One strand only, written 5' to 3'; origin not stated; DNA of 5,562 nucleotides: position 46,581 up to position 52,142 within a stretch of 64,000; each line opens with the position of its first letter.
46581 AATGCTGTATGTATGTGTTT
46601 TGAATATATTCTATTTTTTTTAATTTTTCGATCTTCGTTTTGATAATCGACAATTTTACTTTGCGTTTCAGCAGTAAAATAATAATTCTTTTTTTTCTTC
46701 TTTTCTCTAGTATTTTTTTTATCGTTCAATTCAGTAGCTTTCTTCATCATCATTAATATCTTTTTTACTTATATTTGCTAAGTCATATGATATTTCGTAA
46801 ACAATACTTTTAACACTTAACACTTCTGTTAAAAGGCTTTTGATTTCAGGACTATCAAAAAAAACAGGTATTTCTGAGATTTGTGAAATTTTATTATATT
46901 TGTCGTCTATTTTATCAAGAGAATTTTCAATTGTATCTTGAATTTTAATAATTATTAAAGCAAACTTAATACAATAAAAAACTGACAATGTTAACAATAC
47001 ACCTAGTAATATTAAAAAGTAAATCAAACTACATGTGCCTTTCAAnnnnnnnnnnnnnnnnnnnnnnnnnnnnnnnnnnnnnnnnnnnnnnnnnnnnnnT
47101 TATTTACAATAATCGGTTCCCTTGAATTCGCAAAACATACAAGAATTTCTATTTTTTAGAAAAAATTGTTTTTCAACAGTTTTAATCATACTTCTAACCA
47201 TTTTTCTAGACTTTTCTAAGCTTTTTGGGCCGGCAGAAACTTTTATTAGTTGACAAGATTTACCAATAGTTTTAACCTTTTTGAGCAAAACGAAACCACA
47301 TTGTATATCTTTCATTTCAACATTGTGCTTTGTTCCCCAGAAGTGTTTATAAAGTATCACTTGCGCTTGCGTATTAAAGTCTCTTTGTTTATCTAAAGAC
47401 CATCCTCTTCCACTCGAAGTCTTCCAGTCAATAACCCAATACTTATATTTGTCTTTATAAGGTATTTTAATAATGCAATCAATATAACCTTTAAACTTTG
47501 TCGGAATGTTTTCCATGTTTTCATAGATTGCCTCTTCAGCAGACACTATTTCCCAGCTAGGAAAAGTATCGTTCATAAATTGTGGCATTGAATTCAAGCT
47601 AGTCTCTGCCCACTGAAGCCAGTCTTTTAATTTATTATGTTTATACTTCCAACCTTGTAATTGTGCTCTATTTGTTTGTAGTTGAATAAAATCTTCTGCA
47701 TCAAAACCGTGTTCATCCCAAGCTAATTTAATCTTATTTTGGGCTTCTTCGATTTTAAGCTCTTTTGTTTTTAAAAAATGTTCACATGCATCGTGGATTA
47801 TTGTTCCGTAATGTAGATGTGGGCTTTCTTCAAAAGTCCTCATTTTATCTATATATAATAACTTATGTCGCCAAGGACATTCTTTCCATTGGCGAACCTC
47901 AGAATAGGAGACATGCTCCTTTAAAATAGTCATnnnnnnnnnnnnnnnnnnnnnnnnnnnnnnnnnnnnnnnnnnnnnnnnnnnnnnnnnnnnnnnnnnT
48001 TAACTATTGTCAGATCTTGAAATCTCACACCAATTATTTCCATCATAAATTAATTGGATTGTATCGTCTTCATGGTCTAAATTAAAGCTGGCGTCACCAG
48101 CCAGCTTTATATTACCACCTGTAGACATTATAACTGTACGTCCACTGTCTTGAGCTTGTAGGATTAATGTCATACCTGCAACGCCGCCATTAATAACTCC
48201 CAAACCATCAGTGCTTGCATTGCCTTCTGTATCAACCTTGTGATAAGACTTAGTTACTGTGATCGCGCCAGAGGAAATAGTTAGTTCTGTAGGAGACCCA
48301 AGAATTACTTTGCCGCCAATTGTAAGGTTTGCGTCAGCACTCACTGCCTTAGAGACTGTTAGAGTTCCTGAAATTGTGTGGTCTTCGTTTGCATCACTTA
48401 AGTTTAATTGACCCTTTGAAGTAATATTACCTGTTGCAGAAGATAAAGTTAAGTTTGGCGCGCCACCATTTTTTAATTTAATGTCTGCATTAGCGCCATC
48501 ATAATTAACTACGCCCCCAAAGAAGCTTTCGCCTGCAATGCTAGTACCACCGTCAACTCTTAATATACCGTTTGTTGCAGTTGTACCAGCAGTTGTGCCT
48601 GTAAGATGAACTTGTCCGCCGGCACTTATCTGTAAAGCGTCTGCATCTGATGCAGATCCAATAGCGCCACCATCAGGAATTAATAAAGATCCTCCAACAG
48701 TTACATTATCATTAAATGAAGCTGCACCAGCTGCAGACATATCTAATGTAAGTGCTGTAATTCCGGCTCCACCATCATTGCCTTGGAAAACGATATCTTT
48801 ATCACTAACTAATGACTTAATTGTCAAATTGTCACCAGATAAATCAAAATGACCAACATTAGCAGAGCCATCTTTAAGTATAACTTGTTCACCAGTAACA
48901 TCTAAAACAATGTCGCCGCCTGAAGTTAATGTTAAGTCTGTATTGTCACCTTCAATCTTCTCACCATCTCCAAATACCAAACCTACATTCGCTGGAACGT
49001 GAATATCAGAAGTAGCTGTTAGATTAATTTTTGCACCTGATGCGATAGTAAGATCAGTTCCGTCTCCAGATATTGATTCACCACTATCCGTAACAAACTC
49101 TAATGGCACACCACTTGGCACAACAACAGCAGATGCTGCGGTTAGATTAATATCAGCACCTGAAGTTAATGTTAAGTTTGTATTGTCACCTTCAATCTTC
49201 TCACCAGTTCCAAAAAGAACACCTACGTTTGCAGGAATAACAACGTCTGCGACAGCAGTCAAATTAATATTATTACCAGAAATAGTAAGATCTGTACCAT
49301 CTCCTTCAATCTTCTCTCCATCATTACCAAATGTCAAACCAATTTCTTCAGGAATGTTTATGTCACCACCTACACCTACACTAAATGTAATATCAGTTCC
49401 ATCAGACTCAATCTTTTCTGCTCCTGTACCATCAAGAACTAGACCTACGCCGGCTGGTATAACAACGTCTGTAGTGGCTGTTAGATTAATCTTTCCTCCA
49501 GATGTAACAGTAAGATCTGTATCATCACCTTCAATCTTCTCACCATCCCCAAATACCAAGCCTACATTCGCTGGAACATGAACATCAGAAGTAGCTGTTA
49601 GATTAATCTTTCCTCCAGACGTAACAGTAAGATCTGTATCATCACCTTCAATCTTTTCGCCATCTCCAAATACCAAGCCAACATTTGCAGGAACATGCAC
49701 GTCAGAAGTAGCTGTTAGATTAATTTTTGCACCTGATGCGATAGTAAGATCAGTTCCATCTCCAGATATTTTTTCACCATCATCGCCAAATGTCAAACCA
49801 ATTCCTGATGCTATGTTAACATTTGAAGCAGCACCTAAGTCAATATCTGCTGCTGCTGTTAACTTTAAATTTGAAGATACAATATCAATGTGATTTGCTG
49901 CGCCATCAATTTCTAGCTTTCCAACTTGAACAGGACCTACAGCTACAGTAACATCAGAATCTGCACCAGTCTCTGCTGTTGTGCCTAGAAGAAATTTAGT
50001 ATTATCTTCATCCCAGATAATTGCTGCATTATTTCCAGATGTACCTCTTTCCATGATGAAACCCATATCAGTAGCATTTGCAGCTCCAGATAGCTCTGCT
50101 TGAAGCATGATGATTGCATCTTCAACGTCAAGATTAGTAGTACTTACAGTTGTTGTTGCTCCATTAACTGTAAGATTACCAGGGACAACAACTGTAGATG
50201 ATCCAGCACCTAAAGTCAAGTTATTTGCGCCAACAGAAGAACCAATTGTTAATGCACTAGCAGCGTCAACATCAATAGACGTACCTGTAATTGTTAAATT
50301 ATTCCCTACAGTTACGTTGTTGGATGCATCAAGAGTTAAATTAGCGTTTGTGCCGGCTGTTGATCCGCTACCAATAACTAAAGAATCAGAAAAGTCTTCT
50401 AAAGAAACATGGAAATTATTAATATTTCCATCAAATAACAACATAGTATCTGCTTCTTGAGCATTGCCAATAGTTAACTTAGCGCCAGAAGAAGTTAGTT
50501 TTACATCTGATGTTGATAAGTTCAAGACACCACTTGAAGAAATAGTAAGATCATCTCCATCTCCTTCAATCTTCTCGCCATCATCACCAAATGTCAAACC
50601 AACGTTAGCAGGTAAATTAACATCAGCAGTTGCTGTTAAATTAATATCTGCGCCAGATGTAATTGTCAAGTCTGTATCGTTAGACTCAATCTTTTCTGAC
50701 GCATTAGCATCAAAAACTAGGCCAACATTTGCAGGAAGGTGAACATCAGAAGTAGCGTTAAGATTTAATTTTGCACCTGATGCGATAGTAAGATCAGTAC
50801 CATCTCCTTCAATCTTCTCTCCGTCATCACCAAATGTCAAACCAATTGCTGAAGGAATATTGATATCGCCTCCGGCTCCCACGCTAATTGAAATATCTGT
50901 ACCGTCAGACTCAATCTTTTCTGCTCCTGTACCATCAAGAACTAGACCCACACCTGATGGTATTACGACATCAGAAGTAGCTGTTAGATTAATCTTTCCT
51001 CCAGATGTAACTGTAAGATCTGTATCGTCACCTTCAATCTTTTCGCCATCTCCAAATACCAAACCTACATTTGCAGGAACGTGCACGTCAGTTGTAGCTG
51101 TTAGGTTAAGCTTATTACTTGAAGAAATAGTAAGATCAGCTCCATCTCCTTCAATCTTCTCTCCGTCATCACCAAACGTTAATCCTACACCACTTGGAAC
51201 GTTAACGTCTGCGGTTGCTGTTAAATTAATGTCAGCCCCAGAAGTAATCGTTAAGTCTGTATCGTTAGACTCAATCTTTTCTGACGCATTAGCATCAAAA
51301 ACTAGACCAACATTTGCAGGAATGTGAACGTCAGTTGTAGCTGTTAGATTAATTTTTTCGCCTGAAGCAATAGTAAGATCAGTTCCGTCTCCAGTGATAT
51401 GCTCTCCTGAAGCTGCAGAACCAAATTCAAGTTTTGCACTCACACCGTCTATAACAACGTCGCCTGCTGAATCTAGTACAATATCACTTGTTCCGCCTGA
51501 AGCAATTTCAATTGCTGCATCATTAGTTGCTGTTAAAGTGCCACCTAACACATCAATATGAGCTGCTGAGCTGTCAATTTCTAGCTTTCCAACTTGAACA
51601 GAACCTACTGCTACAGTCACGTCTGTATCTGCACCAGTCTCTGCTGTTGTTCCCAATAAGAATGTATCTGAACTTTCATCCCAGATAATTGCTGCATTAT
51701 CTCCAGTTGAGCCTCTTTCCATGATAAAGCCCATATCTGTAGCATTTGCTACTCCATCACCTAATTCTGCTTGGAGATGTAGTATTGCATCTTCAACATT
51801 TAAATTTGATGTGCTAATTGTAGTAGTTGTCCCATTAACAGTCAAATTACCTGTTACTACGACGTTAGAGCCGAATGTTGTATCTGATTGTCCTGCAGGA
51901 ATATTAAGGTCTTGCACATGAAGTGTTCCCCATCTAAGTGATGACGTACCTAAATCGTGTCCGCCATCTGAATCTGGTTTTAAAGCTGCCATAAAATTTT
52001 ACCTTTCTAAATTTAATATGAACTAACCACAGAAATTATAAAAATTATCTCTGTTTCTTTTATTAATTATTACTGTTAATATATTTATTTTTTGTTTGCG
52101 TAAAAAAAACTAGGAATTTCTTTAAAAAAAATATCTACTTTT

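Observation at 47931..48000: RBS-sequestering hairpin with a promoter -10 box in its loop: a possible temporal off-switch for a Cas4-like nuclease inside the structural operon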

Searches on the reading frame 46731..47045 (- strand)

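Call 6: search_protein_families(library=pfam, proteins=[window:46731-47045:-], max_evalue=0.01)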
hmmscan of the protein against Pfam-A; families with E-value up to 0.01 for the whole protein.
window:46731-47045:- (104 aa): 0 families

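Call 7: search_protein_families(library=phrogs, proteins=[window:46731-47045:-], max_evalue=0.001)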
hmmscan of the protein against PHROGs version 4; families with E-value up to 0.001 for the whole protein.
window:46731-47045:- (104 aa): 0 families

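Call 62: search_protein_families(library=ncbifam, proteins=[window:46731-47045:-], max_evalue=1)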
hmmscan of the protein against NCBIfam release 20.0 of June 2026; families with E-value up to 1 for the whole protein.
window:46731-47045:- (104 aa): 0 families

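Call 63: search_protein_families(library=pfam, proteins=[window:46731-47045:-], max_evalue=10)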
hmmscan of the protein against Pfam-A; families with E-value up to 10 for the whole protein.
window:46731-47045:- (104 aa): 1 family
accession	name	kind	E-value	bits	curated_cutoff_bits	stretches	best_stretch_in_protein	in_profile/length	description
PF23264.1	DUF7073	-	0.027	15.1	27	1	32-82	5-55/95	Domain of unknown function (DUF7073)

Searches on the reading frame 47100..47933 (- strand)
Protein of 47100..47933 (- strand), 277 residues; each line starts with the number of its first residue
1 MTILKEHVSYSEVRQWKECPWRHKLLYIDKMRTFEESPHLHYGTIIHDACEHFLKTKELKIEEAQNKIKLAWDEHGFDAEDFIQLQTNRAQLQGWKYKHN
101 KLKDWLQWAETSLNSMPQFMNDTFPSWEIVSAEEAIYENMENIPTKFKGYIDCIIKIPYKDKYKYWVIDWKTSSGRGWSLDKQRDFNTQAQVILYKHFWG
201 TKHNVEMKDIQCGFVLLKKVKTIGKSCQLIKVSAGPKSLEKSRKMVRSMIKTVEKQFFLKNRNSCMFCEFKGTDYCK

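Call 6: search_protein_families(library=pfam, proteins=[window:47100-47933:-], max_evalue=0.01)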
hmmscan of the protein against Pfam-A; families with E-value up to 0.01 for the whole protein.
window:47100-47933:- (277 aa): 2 families
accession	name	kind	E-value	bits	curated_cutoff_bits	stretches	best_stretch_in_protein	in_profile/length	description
PF12705.13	PDDEXK_1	-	2.9e-22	80.3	22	1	7-271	1-243/247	PD-(D/E)XK nuclease superfamily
PF08696.17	Dna2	-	4.9e-05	23.6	22.4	1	8-118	56-160/204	DNA replication factor Dna2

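Call 7: search_protein_families(library=phrogs, proteins=[window:47100-47933:-], max_evalue=0.001)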
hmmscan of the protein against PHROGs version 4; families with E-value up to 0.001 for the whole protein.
window:47100-47933:- (277 aa): 4 families
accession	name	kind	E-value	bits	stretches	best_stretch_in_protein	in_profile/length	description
phrog_1218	-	DNA, RNA and nucleotide metabolism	2.6e-19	70.7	1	7-197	9-183/364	exonuclease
phrog_69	-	DNA, RNA and nucleotide metabolism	2.9e-18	67.1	1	5-272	87-321/501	exonuclease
phrog_8097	-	DNA, RNA and nucleotide metabolism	1.5e-06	28.2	1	7-221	2-165/598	exonuclease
phrog_298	-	DNA, RNA and nucleotide metabolism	0.0005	20.5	0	41-174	107-189/293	exonuclease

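Call 9: find_related_loci(query=window:47100-47933:-, collection=viral_contigs, flank=3000)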
Query window:47100-47933:- (277 aa) in viral_contigs; peptide patterns used: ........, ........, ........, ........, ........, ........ (x = any residue, [..] = any of these).
74 stretches matched a pattern; 74 encode a relative of the query (tblastn E <= 1e-3); 74 distinct loci.
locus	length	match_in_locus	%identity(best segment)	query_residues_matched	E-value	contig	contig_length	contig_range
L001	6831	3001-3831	99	1-277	0e+0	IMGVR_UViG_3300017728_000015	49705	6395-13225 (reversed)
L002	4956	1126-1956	89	1-277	1e-176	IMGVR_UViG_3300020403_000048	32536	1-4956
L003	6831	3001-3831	87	1-277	1e-172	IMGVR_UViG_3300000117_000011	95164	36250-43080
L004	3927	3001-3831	87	1-277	5e-174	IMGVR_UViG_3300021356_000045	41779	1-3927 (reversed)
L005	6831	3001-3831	87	1-277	5e-170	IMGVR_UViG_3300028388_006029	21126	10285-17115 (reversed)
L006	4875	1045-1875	84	1-277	1e-168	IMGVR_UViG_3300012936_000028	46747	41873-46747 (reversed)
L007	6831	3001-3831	84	1-277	1e-164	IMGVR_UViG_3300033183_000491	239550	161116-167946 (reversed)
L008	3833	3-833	81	1-277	8e-166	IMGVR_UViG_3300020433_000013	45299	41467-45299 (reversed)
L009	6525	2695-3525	82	1-277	4e-162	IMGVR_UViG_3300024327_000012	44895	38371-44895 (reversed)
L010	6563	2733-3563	82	1-277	4e-162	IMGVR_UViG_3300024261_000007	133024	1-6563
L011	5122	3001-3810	84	1-270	7e-163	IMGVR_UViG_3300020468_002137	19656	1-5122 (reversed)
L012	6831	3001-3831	81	1-277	5e-159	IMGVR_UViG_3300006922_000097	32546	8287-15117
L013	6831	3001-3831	81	1-277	5e-159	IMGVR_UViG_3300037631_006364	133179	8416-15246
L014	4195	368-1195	80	1-276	4e-161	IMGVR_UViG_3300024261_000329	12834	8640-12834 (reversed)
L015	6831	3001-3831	78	1-277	3e-158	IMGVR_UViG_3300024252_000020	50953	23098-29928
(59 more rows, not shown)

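Call 20: find_related_loci(query=window:47100-47933:-, collection=metagenome_contigs, flank=1500)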
Query window:47100-47933:- (277 aa) in metagenome_contigs; peptide patterns used: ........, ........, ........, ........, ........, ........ (x = any residue, [..] = any of these).
116 stretches matched a pattern; 97 encode a relative of the query (tblastn E <= 1e-3); the best 80 are kept; 80 distinct loci.
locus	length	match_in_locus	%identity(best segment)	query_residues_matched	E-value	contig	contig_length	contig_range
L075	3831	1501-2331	99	1-277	0e+0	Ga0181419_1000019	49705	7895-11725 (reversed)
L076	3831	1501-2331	90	1-277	8e-178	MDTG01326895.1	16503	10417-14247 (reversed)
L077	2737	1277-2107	90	1-277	0e+0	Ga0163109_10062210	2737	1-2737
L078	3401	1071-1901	89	1-277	4e-180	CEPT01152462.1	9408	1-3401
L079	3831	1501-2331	89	1-277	1e-176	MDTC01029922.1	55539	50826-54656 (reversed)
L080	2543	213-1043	88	1-277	0e+0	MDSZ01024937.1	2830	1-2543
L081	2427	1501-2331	87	1-277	2e-178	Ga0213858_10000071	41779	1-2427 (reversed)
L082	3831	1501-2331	87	1-277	1e-171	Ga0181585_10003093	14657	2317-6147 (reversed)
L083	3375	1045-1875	84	1-277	9e-172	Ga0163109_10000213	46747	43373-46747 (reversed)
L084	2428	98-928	86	1-277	6e-175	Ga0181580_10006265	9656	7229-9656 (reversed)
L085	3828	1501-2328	85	1-276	5e-167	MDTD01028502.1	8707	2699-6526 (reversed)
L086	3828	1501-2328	84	1-276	5e-167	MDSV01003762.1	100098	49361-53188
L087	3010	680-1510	83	1-277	1e-172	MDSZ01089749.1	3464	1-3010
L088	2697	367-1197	83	1-277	4e-172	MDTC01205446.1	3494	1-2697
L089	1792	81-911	83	1-277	1e-178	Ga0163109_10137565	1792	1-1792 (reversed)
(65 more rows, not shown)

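Call 47: search_solved_structures(query=window:47103-47933:-, max_evalue=0.01)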
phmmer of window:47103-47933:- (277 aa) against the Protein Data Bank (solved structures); distinct sequences matched with E-value up to 0.01: 0.

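Call 62: search_protein_families(library=ncbifam, proteins=[window:47100-47933:-], max_evalue=1)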
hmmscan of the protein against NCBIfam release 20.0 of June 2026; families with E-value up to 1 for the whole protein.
window:47100-47933:- (277 aa): 3 families
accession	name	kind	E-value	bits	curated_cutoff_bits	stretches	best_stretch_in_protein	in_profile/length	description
TIGR02786.1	addB_alphas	equivalog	0.0015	16.7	486.5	1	7-174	751-905/1024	double-strand break repair protein AddB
NF004546.0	PRK05888.3-3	equivalog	0.014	14.8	260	1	202-270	46-114/196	NADH-quinone oxidoreductase subunit NuoI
TIGR02550.1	flagell_flgL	equivalog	0.14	11.5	127.2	1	80-121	46-87/387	flagellar hook-associated protein FlgL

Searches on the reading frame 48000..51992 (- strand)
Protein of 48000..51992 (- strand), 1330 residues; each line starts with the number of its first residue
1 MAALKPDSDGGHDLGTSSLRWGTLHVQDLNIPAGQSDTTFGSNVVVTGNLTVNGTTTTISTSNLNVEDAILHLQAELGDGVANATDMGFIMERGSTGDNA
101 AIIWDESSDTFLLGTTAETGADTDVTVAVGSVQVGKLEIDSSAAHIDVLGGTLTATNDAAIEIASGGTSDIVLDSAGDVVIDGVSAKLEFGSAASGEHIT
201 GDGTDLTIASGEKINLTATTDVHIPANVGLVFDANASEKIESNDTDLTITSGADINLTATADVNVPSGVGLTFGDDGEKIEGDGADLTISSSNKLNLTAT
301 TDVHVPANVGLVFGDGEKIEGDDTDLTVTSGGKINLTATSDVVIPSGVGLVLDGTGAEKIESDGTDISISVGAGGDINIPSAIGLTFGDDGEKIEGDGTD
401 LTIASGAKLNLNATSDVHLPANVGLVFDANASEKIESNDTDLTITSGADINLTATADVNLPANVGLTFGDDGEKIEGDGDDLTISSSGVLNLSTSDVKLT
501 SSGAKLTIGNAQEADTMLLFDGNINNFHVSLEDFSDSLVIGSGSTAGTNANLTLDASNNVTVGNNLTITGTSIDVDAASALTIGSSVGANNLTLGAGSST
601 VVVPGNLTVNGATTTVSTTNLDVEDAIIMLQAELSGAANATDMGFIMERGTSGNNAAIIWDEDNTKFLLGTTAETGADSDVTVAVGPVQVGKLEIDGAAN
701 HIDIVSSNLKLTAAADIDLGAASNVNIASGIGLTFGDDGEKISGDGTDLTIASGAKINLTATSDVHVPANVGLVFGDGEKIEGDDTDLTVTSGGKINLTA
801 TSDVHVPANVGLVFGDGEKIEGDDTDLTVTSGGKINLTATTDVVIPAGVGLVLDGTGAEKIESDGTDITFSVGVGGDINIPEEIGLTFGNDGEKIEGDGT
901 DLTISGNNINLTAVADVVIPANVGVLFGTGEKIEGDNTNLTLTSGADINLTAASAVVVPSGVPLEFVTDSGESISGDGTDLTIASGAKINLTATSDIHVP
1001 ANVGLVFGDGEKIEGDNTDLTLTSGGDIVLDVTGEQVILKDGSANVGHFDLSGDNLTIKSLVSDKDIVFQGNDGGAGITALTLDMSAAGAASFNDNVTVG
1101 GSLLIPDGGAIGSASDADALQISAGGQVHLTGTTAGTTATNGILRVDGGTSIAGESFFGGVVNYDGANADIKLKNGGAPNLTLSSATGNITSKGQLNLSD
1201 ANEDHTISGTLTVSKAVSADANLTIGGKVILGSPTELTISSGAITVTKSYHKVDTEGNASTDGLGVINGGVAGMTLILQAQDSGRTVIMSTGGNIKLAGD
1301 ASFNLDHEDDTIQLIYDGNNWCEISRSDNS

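Call 6: search_protein_families(library=pfam, proteins=[window:48000-51992:-], max_evalue=0.01)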
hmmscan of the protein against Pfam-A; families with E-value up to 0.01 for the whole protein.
window:48000-51992:- (1330 aa): 1 family
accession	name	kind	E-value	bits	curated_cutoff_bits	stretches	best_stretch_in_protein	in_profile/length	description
PF01203.25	T2SSN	-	0.0061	17.1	29.6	1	1070-1220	70-189/211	Type II secretion system (T2SS), protein N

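Call 7: search_protein_families(library=phrogs, proteins=[window:48000-51992:-], max_evalue=0.001)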
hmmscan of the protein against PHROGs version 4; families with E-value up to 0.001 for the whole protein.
window:48000-51992:- (1330 aa): 1 family
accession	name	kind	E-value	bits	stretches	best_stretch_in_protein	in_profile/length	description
phrog_13903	-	head and packaging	0.00043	21.5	0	269-307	20-56/118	virion structural protein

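Call 70: search_solved_structures(query=window:48003-51992:-, max_evalue=0.1)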
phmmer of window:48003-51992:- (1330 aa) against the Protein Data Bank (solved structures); distinct sequences matched with E-value up to 0.1: 0.
